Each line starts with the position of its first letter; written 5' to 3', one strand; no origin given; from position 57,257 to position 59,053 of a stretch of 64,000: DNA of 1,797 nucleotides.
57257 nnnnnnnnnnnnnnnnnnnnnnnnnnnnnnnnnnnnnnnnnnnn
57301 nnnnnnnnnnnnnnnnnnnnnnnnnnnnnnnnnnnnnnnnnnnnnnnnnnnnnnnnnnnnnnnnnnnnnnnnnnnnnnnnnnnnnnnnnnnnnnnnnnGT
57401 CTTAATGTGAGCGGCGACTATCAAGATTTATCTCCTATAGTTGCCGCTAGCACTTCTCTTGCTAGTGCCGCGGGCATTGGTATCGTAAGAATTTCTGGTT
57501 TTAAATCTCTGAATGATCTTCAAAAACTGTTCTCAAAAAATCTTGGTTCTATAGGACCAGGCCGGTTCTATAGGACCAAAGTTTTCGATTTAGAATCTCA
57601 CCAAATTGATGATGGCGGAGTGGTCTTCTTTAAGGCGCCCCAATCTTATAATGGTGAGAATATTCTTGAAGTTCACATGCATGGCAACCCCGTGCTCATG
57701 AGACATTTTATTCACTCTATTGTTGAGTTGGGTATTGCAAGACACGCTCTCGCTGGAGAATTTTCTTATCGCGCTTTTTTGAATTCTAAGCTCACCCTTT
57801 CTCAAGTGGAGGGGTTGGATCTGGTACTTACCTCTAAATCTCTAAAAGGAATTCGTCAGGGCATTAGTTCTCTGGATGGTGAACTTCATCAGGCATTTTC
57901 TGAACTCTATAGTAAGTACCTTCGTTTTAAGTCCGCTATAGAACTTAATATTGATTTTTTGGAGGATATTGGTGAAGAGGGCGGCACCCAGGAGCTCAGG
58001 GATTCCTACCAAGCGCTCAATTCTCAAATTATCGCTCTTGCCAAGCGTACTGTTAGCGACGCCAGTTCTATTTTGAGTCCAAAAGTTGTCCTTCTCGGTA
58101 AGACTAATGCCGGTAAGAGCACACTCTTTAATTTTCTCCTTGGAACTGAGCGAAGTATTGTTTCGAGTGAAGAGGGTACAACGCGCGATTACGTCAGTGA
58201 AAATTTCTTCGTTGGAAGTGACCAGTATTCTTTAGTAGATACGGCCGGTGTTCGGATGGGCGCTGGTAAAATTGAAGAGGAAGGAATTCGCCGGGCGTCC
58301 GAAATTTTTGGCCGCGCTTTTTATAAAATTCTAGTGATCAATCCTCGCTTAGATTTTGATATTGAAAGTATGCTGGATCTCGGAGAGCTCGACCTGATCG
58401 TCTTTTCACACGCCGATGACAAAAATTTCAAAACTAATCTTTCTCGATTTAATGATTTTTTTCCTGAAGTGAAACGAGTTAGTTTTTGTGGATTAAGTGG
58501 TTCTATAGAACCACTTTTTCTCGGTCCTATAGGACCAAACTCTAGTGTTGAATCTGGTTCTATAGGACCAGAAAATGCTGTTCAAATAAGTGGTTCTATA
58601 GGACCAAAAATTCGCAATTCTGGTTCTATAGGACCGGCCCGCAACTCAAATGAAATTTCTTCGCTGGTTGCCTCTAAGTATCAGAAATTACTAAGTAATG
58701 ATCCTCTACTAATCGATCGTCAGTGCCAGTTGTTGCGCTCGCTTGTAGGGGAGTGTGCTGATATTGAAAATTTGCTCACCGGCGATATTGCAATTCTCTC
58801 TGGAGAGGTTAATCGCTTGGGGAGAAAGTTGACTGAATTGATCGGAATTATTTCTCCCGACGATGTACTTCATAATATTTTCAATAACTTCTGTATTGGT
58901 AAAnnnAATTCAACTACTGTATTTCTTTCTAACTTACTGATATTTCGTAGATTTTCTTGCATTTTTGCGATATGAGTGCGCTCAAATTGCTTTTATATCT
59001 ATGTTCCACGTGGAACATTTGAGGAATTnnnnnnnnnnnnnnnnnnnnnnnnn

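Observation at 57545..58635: Seven copies of the 14-bp palindrome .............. embedded in the mnmE coding sequence next to parS and oriC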

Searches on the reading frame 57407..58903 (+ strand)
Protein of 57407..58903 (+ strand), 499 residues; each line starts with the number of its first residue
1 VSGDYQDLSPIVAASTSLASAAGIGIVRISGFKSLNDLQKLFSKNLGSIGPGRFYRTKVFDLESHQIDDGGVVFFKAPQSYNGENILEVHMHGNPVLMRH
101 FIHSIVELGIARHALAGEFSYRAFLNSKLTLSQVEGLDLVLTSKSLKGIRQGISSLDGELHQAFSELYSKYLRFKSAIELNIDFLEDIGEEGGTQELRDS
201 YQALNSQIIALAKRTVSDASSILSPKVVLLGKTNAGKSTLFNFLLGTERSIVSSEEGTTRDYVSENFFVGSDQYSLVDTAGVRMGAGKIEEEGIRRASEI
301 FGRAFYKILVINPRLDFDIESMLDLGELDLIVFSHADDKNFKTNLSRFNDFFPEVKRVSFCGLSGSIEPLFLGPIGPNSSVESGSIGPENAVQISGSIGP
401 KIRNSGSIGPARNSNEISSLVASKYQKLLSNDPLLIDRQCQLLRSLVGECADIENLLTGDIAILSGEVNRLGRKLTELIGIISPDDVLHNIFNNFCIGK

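Call 7: find_homologous_proteins(query=window:57407-58903:+)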
Query window:57407-58903:+ (499 aa): 1918 proteins with E <= 0.001 among 8000 candidates; the best 120 are listed.
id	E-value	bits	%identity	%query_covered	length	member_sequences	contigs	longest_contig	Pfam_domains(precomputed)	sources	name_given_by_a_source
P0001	0.0e+0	1085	100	100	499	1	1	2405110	PF10396.15,PF01926.30,PF02421.25,PF12631.13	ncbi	-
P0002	3.0e-261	885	81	100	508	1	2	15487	PF10396.15,PF01926.30,PF12631.13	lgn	-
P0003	1.8e-239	813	75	100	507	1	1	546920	PF10396.15,PF01926.30,PF02421.25,PF12631.13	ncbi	-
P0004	7.8e-193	660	65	100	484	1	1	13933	PF10396.15,PF01926.30,PF02421.25,PF12631.13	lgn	-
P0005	4.5e-191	654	64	100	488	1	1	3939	PF10396.15,PF01926.30,PF02421.25,PF12631.13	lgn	-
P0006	2.2e-112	394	44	98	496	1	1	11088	PF10396.15,PF01926.30,PF02421.25,PF12631.13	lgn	-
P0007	5.6e-110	386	44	99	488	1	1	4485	PF10396.15,PF01926.30,PF02421.25,PF12631.13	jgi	-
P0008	2.8e-109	384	43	99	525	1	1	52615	PF10396.15,PF01926.30,PF02421.25,PF12631.13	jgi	jgi:tRNA modification GTPase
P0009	1.3e-108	382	43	99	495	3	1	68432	PF10396.15,PF01926.30,PF02421.25,PF12631.13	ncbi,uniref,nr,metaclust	ncbi:ferrous iron transport protein B-like protein [Bacteriovorax sp. BSW11_IV]|uniref:tRNA modifica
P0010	2.0e-108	381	44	99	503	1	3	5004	PF10396.15,PF01926.30,PF02421.25,PF12631.13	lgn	-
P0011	8.8e-108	379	43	100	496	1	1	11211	PF10396.15,PF01926.30,PF02421.25,PF12631.13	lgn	-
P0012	1.5e-107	378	43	98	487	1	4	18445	PF10396.15,PF01926.30,PF02421.25,PF12631.13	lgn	-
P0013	2.2e-107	378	43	99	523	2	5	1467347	PF10396.15,PF01926.30,PF02421.25,PF12631.13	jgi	jgi:tRNA modification GTPase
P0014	3.3e-107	377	41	99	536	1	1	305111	PF10396.15,PF01926.30,PF02421.25,PF12631.13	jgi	-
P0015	4.0e-107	377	42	99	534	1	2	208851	PF10396.15,PF01926.30,PF02421.25,PF12631.13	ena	-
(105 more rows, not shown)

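Call 8: search_protein_families(library=pfam, proteins=[window:57407-58903:+], max_evalue=0.01)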
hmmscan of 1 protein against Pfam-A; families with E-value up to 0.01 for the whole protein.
window:57407-58903:+ (499 aa): 5 families
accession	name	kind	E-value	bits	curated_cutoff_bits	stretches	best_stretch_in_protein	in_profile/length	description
PF10396.14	TrmE_N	-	7.7e-27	94.3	29.8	1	11-128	2-117/117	GTP-binding protein TrmE N-terminus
PF01926.29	MMR_HSR1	-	1.3e-16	61.1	21.9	1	226-314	1-85/113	50S ribosome-binding GTPase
PF12631.12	MnmE_helical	-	7.4e-15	56.1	40.1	2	131-214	1-84/211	MnmE helical domain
PF02421.24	FeoB_N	-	1.9e-05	24.6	27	1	226-296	2-71/156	Ferrous iron transport protein B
PF03193.22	RsgA_GTPase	-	0.0008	19.7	30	1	191-255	68-140/174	RsgA GTPase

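Call 33: find_encoding_contigs(protein=P0002, flank=8000, max_places=2)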
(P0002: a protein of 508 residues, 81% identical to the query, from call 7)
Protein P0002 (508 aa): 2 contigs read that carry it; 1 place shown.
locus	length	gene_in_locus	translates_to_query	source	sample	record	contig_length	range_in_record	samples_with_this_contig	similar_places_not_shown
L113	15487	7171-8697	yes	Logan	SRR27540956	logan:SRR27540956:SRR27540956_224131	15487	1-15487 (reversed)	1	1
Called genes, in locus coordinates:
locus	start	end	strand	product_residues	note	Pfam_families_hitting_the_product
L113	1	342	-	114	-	?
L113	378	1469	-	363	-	PF02463:SMC_N, PF13175:AAA_15, PF13476:AAA_23, PF13304:AAA_21 (faint)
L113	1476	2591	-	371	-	PF00712:DNA_pol3_beta, PF02767:DNA_pol3_beta_2, PF02768:DNA_pol3_beta_3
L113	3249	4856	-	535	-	PF00308:Bac_DnaA, PF00004:AAA (weak), PF01695:IstB_IS21 (weak), PF08299:Bac_DnaA_C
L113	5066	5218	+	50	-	PF00468:Ribosomal_L34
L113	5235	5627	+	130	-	PF00825:Ribonuclease_P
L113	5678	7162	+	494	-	PF02096:60KD_IMP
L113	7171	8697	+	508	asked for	PF10396:TrmE_N, PF12631:MnmE_helical, PF01926:MMR_HSR1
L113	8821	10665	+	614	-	PF01134:GIDA, PF03486:HI0933_like (faint), PF07992:Pyr_redox_2 (faint), PF12831:FAD_oxidored (weak), PF13738:Pyr_redox_3 (faint), PF21680:GIDA_C_1st (weak), PF13932:SAM_GIDA_C (weak)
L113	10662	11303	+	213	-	PF02527:GidB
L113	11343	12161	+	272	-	PF00142:Fer4_NifH (faint), PF01656:CbiA, PF02374:ArsA_ATPase (weak), PF06564:CBP_BcsQ, PF09140:MipZ (weak), PF10609:ParA, PF13614:AAA_31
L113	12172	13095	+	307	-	PF02195:ParB_N, PF17762:HTH_ParB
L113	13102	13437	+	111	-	PF04519:Bactofilin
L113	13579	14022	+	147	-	-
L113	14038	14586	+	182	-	PF00430:ATP-synt_B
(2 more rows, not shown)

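Call 34: find_encoding_contigs(protein=P0004, flank=8000, max_places=2)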
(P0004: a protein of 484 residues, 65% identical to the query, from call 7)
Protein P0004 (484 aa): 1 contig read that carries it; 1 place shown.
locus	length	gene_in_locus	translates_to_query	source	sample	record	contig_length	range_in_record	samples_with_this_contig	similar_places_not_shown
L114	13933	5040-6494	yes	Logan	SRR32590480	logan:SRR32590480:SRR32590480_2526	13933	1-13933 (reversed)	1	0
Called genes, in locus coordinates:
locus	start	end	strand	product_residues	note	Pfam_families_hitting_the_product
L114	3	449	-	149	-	?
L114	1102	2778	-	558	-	PF00308:Bac_DnaA, PF00004:AAA (weak), PF01695:IstB_IS21 (weak), PF08299:Bac_DnaA_C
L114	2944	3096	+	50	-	PF00468:Ribosomal_L34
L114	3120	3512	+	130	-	PF00825:Ribonuclease_P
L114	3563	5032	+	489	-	PF02096:60KD_IMP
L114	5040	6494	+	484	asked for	PF10396:TrmE_N, PF12631:MnmE_helical (weak), PF01926:MMR_HSR1, PF02421:FeoB_N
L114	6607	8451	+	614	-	PF01134:GIDA, PF03486:HI0933_like (faint), PF07992:Pyr_redox_2 (weak), PF21680:GIDA_C_1st (weak), PF13932:SAM_GIDA_C (weak)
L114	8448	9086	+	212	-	PF02527:GidB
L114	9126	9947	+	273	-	PF00142:Fer4_NifH (faint), PF01656:CbiA, PF02374:ArsA_ATPase (weak), PF06564:CBP_BcsQ, PF09140:MipZ (weak), PF10609:ParA, PF13614:AAA_31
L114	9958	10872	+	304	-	PF02195:ParB_N, PF17762:HTH_ParB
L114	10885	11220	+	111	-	PF04519:Bactofilin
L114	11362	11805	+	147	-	PF00430:ATP-synt_B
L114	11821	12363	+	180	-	PF00430:ATP-synt_B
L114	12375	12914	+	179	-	PF00213:OSCP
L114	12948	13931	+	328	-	?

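Call 38: predict_structure(alignment_id=A1)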
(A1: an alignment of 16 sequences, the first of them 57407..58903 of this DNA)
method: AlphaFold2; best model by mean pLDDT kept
length: 499 residues; sequences in the alignment: 16
mean_pLDDT: 73.5   pTM: 0.60
mean pLDDT of the five models: 73.5, 72.3, 72.1, 69.8, 68.5
residues with pLDDT >= 90: 95; 70-90: 262; 50-70: 63; < 50: 79
segments of 3 or more residues with pLDDT < 50: 252-259, 362-412, 482-499
pLDDT, mean of each block of 10 residues (from residue 1): 68 81 85 91 90 92 90 90 91 89 92 85 81 79 78 80 89 88 69 85 94 84 84 75 70 43 75 78 56 68 85 72 73 76 71 74 35 28 27 25 28 68 85 84 91 85 83 82 45 38
secondary structure, 60 per line:
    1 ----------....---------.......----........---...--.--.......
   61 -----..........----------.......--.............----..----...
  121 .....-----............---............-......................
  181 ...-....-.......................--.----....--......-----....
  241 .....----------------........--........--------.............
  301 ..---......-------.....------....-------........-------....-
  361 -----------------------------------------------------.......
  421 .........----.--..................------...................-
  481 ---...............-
elements in order: E11-14 E24-30 H35-41 E54-60 E66-75 E86-92 H95-107 H118-125 H131-142 H146-157 H159-183 H185-188 H190-212 H220-223 E226-231 H237-245 E262-269 E272-279 H288-302 E306-311 H319-323 E330-333 H341-348 E356-359 H414-429 H437-454 H461-479 H484-498

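Call 47: list_cluster_members(proteins=[P0001, P0003])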
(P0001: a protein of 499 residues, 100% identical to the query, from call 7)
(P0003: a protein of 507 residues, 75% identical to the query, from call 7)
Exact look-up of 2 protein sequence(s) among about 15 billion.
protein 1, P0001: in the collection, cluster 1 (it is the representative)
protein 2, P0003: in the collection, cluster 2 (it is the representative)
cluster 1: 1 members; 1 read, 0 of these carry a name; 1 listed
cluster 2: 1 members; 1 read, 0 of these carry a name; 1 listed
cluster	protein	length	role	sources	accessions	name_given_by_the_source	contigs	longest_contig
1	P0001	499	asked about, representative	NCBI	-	-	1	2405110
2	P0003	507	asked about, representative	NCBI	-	-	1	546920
